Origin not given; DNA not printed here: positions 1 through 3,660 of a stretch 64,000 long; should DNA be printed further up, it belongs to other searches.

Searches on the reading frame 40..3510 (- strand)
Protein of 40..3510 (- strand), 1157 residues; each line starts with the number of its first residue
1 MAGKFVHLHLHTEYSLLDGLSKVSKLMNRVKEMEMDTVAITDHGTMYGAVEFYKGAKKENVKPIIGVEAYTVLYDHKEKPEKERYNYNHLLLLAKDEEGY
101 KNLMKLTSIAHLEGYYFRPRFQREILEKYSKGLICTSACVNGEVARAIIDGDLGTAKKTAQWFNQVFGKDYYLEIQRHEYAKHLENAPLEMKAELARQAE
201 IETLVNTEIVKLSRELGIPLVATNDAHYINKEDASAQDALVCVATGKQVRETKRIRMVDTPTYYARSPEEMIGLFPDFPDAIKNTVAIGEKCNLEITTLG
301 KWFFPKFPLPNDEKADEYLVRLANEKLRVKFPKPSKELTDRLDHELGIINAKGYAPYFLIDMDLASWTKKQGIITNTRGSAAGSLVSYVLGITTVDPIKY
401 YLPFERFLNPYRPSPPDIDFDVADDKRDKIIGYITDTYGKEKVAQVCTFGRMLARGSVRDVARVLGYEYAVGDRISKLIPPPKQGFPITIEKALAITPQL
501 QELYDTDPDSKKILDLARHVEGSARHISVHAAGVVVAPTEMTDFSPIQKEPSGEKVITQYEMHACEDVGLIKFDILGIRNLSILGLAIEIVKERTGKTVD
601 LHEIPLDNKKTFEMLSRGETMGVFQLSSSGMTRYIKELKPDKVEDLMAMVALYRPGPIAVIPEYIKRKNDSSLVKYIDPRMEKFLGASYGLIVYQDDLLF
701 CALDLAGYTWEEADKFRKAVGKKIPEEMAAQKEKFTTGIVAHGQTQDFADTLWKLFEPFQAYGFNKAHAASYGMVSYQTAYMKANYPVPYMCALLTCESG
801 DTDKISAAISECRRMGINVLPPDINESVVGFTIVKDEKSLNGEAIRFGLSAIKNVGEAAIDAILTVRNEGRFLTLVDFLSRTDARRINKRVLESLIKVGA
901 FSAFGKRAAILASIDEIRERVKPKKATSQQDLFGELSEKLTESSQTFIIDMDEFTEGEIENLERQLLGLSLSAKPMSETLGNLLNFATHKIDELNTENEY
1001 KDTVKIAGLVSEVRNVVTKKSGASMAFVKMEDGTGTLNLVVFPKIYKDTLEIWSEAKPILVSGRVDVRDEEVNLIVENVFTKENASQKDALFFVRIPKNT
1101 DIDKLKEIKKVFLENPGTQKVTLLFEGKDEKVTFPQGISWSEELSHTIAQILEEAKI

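Call 26: search_protein_families(library=pfam, proteins=[window:40-3510:-], max_evalue=0.001)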
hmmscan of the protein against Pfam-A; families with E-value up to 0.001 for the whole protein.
window:40-3510:- (1157 aa): 5 families
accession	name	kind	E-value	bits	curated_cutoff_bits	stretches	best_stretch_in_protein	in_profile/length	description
PF07733.18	DNA_pol3_alpha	-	3.2e-88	296.2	23.9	1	317-577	1-260/260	Bacterial DNA polymerase III alpha NTPase domain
PF02811.25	PHP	-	2.3e-54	184.6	26.4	1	7-178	1-164/164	PHP domain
PF17657.6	DNA_pol3_finger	-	1.5e-51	174.5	22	1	580-742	1-165/166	Bacterial DNA polymerase III alpha subunit finger domain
PF14579.12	HHH_6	-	1.3e-27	96.2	25.6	1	816-907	1-87/90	Helix-hairpin-helix motif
PF01336.31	tRNA_anti-codon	-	7.2e-12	45.5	27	1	1004-1079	1-72/75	OB-fold nucleic acid binding domain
